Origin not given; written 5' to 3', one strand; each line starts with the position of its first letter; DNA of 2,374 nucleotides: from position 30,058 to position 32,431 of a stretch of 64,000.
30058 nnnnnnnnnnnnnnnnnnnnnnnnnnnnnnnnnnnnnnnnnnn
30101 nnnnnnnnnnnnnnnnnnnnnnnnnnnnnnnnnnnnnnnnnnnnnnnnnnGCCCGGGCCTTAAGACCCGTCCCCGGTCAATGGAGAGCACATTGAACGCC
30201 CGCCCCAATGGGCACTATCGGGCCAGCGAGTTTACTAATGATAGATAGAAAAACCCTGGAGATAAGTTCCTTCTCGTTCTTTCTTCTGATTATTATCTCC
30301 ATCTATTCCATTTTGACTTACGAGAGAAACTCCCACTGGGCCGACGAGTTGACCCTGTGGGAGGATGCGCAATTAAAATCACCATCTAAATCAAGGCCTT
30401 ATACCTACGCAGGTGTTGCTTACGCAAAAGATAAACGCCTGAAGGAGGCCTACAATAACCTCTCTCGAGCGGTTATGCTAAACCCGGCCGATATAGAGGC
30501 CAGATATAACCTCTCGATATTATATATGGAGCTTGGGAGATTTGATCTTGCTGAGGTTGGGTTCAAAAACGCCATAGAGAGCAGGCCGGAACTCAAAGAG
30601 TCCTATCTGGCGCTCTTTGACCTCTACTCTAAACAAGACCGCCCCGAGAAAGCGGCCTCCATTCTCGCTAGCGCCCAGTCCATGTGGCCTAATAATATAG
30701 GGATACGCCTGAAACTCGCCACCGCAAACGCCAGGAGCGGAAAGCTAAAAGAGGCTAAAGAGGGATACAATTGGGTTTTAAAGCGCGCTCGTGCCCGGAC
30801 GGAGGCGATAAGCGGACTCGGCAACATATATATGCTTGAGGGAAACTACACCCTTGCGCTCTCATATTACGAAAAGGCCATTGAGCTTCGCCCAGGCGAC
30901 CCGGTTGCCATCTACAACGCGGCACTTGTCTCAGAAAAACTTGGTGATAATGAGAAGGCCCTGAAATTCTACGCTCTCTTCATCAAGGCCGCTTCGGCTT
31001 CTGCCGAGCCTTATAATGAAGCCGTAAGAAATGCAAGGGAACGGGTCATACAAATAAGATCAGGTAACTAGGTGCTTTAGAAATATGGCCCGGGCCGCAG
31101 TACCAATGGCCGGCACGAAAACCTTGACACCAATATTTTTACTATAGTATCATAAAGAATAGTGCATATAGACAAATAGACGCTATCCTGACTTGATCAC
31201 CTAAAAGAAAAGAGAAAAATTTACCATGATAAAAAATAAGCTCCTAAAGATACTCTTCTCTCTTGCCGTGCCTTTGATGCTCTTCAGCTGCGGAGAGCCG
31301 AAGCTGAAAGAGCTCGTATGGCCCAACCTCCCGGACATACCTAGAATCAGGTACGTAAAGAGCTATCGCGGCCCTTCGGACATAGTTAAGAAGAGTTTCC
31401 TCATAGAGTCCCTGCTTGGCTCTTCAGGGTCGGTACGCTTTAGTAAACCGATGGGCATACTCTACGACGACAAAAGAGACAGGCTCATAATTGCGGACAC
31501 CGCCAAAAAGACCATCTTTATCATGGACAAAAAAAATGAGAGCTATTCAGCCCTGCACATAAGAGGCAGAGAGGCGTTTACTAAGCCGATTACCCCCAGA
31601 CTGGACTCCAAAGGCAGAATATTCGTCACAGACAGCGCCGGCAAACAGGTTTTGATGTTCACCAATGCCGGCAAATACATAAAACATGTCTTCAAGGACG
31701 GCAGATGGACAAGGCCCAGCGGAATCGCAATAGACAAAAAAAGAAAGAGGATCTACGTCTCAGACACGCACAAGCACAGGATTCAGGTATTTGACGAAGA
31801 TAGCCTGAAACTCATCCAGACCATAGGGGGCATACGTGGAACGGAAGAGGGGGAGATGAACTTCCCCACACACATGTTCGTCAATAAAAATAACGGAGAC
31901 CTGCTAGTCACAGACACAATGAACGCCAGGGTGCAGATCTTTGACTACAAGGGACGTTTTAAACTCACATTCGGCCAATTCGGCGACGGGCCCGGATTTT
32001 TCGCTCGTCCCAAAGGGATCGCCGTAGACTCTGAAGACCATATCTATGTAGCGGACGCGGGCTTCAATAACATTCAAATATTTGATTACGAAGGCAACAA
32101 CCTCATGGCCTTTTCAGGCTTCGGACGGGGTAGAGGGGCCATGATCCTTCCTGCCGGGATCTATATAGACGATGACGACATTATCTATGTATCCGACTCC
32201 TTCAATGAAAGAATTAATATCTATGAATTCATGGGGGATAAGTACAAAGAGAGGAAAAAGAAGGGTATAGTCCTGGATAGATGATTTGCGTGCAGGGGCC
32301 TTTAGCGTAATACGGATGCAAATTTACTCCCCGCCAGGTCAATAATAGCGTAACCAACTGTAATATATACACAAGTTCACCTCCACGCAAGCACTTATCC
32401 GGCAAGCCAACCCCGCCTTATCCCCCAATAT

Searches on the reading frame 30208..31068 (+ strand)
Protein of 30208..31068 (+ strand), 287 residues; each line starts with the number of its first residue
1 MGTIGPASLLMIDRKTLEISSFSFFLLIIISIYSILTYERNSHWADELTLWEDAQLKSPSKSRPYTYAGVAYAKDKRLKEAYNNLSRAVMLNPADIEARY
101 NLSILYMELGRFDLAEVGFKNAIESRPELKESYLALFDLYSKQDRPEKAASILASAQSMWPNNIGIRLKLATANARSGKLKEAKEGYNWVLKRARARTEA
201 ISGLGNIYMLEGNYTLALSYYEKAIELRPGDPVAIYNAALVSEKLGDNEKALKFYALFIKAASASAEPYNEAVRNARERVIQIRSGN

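Call 13: search_protein_families(library=pfam, proteins=[window:30208-31068:+], max_evalue=0.001)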
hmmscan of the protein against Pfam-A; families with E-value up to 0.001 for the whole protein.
window:30208-31068:+ (287 aa): 18 families
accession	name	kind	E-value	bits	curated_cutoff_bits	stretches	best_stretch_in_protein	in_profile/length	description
PF14559.12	TPR_19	-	1.8e-21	76.7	25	3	74-127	3-56/68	Tetratricopeptide repeat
PF00515.34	TPR_1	-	1.4e-20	72.6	27.8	1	200-230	3-33/34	Tetratricopeptide repeat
PF07719.23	TPR_2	-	1.3e-19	69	27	1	199-231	2-34/34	Tetratricopeptide repeat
PF13181.12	TPR_8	-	4.3e-17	61.2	25.7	1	203-230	6-33/34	Tetratricopeptide repeat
PF13431.12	TPR_17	-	1.3e-15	56.7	24.4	1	220-252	1-33/34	Tetratricopeptide repeat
PF13428.12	TPR_14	-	3.2e-15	55.5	23.5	0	203-239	6-42/44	Tetratricopeptide repeat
PF13371.12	TPR_9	-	1.4e-14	54.2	35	1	204-279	1-71/73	Tetratricopeptide repeat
PF13176.12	TPR_7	-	3.4e-13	49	27.9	1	200-231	1-34/36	Tetratricopeptide repeat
PF13414.12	TPR_11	-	5e-13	48.9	26.8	2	205-246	1-42/42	TPR repeat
PF13424.12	TPR_12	-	2.8e-11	43.9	30.1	1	202-255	7-68/77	Tetratricopeptide repeat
PF13432.12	TPR_16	-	4.6e-11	43.4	32.7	1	168-232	1-65/65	Tetratricopeptide repeat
PF23914.1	TPR_CcmH_CycH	-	3.9e-09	37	42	1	117-229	37-152/158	Cytochrome c-type biogenesis protein H TPR domain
PF13174.12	TPR_6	-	1.7e-08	35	26.3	0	234-260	2-28/33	Tetratricopeptide repeat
PF12895.13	ANAPC3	-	2.7e-08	34.4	27.2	0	198-254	23-78/82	Anaphase-promoting complex, cyclosome, subunit 3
PF14561.12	TPR_20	-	5.9e-06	27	25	0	82-115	8-41/90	Tetratricopeptide repeat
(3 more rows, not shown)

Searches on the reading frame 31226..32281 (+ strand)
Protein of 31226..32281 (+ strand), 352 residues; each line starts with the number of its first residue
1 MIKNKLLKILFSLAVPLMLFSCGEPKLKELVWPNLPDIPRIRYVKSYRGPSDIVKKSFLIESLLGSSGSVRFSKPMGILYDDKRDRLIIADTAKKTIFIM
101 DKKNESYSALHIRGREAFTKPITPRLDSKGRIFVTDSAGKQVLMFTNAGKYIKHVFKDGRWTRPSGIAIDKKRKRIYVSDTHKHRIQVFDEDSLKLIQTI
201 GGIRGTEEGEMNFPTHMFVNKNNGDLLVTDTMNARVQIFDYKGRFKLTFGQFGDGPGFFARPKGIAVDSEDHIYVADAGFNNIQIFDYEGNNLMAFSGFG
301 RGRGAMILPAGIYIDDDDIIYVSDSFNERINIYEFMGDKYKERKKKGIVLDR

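Call 13: search_protein_families(library=pfam, proteins=[window:31226-32281:+], max_evalue=0.001)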
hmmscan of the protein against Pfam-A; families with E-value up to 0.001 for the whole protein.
window:31226-32281:+ (352 aa): 5 families
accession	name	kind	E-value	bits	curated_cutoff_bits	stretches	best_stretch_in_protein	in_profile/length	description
PF01436.27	NHL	-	4.5e-31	105.8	20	2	163-189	3-28/28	NHL repeat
PF17170.10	DUF5128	-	2.4e-24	86.6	22.9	3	222-290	52-121/321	6-bladed beta-propeller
PF08450.18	SGL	-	2e-14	54.2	26.3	2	66-192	33-164/246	SMP-30/Gluconolactonase/LRE-like region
PF01731.26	Arylesterase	-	1.8e-12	47.7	21.3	0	162-190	54-82/86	Arylesterase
PF25021.1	TEN_NHL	-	3.3e-05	23.5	27.1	0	260-290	142-170/357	Teneurin NHL domain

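Call 89: search_protein_families(library=ncbifam, proteins=[window:31226-32281:+], max_evalue=0.0001)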
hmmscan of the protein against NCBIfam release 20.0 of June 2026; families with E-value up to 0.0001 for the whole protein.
window:31226-32281:+ (352 aa): 3 families
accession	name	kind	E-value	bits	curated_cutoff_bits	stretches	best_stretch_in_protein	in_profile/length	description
NF035926.1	scyF_NHL_VPEP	equivalog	4.7e-45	154.3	350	3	162-296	152-283/376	scytonemin biosynthesis PEP-CTERM protein ScyF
TIGR03866.1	PQQ_ABC_repeats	subfamily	2.2e-08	33.5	287.3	1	130-241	11-112/310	PQQ-dependent catabolism-associated beta-propeller protein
NF052280.1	7_blade_YncE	equivalog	6.8e-07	28.4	400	0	77-200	175-295/338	7-bladed beta-propeller protein YncE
